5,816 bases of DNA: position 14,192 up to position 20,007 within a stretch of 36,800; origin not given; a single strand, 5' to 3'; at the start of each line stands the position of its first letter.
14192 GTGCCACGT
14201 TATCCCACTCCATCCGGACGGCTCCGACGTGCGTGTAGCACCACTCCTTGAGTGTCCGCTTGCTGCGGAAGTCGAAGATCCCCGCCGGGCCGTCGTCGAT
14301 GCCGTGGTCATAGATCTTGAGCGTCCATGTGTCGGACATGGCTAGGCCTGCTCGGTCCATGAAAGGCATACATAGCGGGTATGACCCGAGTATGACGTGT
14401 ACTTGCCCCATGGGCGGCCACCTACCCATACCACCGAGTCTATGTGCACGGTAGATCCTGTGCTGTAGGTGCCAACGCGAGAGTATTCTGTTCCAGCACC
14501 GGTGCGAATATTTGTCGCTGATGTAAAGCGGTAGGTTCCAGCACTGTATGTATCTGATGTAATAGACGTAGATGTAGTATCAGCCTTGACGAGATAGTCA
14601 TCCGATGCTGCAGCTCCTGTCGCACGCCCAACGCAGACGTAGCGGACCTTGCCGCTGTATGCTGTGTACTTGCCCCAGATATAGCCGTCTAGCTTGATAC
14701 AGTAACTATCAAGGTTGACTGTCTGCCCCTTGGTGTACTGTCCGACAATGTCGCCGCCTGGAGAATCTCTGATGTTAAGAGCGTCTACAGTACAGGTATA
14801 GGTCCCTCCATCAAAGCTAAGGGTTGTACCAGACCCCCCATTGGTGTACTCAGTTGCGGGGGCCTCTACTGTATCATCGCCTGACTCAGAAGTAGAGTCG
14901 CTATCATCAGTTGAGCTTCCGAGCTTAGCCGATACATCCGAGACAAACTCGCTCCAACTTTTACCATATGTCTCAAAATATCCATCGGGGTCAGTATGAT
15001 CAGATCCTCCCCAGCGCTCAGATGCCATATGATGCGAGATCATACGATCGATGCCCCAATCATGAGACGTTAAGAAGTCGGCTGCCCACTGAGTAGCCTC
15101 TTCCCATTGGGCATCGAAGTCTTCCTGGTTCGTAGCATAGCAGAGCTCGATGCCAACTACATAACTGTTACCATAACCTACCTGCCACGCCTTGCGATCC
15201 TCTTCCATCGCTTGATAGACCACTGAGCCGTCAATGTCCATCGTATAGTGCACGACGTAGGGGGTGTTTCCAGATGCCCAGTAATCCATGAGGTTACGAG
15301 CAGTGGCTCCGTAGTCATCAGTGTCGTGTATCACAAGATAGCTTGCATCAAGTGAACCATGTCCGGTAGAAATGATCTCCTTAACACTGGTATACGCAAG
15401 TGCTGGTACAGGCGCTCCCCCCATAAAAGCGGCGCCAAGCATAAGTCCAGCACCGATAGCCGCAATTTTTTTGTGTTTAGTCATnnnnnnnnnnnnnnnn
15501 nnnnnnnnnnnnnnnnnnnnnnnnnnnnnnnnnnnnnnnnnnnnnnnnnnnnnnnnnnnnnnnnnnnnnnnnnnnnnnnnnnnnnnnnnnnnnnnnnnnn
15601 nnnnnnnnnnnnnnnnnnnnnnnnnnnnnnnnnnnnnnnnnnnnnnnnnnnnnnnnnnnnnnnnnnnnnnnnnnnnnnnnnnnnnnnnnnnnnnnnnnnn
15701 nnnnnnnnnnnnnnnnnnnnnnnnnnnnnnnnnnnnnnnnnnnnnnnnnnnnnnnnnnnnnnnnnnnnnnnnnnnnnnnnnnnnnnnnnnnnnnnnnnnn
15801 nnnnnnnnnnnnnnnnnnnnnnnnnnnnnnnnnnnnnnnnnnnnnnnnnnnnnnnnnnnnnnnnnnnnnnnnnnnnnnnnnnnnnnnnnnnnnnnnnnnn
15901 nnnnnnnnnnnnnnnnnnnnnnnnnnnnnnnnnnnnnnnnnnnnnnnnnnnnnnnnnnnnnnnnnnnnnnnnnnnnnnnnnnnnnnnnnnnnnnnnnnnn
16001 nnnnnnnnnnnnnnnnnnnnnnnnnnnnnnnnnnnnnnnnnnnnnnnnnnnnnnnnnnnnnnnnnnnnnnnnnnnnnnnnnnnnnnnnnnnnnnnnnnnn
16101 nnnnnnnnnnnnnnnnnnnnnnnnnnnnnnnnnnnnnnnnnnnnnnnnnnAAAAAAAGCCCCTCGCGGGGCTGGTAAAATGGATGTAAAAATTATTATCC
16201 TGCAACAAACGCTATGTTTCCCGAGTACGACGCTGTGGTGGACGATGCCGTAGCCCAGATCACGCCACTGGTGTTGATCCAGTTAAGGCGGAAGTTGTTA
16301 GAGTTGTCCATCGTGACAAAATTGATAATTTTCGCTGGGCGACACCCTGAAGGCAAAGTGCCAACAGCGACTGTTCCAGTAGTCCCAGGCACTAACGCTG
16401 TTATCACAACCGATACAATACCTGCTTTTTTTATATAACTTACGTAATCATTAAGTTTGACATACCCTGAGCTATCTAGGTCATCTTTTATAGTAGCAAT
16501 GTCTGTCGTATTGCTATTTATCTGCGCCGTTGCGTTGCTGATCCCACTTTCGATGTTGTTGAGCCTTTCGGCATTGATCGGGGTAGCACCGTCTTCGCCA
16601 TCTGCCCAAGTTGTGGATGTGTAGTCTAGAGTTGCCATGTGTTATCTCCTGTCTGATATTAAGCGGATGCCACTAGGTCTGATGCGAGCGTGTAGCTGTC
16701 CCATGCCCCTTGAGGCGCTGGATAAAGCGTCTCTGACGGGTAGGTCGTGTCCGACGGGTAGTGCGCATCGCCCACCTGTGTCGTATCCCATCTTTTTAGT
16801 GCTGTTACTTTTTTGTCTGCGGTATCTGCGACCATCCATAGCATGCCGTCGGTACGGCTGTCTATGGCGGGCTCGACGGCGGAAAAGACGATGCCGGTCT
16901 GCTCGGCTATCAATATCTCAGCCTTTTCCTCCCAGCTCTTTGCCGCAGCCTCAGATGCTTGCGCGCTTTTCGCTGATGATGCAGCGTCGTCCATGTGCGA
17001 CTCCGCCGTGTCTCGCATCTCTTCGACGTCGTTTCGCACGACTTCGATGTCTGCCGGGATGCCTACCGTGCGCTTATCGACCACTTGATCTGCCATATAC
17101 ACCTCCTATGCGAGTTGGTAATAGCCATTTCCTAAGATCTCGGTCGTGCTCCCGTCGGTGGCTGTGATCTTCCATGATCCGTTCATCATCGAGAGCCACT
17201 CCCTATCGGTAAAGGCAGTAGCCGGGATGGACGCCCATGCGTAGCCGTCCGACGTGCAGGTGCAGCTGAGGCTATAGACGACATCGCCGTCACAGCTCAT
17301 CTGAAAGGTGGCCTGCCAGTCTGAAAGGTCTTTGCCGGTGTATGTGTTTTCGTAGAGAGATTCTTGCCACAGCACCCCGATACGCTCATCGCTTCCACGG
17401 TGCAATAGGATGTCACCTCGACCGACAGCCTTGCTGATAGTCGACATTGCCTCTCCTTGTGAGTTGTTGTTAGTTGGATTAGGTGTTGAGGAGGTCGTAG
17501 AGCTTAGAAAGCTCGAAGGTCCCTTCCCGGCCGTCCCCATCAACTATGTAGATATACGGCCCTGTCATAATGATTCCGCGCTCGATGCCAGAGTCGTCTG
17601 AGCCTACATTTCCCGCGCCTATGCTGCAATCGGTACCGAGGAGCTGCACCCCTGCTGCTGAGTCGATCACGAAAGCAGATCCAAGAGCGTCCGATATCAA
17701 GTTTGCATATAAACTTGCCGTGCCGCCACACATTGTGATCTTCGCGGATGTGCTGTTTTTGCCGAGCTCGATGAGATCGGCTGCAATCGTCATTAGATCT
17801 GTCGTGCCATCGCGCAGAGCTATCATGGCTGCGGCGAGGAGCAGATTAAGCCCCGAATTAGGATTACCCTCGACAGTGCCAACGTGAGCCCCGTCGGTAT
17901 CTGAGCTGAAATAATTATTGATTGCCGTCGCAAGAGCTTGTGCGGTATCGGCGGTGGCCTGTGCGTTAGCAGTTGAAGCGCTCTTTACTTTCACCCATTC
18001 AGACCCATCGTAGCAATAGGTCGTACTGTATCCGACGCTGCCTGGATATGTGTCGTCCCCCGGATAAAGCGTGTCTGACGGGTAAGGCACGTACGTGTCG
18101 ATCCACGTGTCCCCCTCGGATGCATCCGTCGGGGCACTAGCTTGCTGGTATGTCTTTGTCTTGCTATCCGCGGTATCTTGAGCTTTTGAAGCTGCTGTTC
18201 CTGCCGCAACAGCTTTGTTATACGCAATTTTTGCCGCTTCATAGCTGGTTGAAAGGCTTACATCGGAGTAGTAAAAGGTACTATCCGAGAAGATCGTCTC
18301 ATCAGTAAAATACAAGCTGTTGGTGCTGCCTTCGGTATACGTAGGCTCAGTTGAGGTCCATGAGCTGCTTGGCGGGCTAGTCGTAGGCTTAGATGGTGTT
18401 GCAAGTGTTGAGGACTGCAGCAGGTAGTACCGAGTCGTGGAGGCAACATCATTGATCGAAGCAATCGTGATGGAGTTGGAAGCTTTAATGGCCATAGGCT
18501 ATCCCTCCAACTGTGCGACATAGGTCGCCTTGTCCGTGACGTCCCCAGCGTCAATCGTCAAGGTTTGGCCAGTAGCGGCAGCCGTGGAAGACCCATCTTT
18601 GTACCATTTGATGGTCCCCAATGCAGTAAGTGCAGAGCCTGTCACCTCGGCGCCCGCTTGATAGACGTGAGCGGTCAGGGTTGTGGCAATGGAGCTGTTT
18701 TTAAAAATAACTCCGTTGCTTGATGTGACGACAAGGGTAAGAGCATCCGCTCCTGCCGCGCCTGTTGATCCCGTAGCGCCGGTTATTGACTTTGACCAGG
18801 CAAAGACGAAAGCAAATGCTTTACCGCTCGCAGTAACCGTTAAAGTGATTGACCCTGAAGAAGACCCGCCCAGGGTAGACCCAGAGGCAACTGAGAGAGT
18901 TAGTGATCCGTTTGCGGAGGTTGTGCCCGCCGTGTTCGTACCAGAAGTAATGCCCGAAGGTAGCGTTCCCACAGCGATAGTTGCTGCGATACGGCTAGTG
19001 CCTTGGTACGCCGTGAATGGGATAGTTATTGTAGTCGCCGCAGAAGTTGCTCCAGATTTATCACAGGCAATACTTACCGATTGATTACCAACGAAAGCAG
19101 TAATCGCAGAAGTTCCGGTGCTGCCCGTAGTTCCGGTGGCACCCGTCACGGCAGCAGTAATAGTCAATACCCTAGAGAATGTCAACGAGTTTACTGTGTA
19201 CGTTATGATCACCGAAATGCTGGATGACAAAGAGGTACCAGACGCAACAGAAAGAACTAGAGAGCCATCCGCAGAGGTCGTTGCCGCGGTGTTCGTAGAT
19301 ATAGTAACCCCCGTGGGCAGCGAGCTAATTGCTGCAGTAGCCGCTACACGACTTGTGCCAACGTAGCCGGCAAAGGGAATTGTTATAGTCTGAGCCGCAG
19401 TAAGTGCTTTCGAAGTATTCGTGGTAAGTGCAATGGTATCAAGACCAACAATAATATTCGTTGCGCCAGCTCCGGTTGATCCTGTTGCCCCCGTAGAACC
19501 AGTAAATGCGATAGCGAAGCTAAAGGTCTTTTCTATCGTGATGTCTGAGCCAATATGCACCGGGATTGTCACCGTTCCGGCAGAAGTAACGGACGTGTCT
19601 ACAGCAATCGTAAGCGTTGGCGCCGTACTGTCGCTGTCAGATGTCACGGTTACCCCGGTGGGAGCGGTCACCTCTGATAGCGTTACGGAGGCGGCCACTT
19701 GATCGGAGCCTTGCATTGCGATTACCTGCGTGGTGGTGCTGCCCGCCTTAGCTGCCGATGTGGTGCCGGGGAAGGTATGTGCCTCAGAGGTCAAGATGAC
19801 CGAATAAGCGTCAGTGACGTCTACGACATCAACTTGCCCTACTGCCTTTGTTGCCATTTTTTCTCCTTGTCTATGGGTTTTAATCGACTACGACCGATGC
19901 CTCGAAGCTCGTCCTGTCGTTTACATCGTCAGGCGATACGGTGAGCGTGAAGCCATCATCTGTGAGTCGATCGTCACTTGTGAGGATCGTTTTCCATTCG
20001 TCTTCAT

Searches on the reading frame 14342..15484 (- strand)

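Call 72: search_protein_families(library=phrogs, proteins=[window:14342-15484:-], max_evalue=0.00001)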
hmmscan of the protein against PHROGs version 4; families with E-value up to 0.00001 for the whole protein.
window:14342-15484:- (380 aa): 13 families
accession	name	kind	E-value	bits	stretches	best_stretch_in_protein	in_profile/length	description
phrog_833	-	lysis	1.5e-31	111.2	1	49-293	32-285/294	endolysin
phrog_670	-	lysis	6.2e-27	95.7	1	40-226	105-272/596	endolysin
phrog_1794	-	lysis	1e-25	91.9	1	40-377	49-327/336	amidase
phrog_2338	-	lysis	1.6e-22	81.4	1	45-210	26-193/346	endolysin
phrog_3088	-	lysis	2.4e-17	64.5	1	47-206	24-172/248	amidase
phrog_1309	-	lysis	1.2e-16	62.1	1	203-289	310-397/410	endolysin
phrog_5182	-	lysis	2.8e-14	54.5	1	38-193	26-192/321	endolysin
phrog_1110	-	lysis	1.2e-13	52.2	1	46-204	21-188/301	endolysin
phrog_15001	-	lysis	4e-12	46.9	1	75-200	78-209/367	endolysin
phrog_9611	-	lysis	2e-10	41.7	1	46-198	22-178/246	endolysin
phrog_1493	-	lysis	8.3e-10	39.4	1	48-237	35-200/394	endolysin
phrog_8164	-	lysis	8.6e-10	39.4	1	48-200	27-191/320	endolysin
phrog_18955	-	unknown function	1.1e-07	31.8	0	298-351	191-244/483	-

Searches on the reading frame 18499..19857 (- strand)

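Call 72: search_protein_families(library=phrogs, proteins=[window:18499-19857:-], max_evalue=0.00001)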
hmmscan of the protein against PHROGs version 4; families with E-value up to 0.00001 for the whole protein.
window:18499-19857:- (452 aa): 2 families
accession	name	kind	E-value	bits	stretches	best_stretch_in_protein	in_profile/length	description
phrog_38044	-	unknown function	1.5e-22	79.6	2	13-136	2734-2857/3576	-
phrog_6253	-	tail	8.1e-06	25.9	1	376-446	409-473/589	minor tail protein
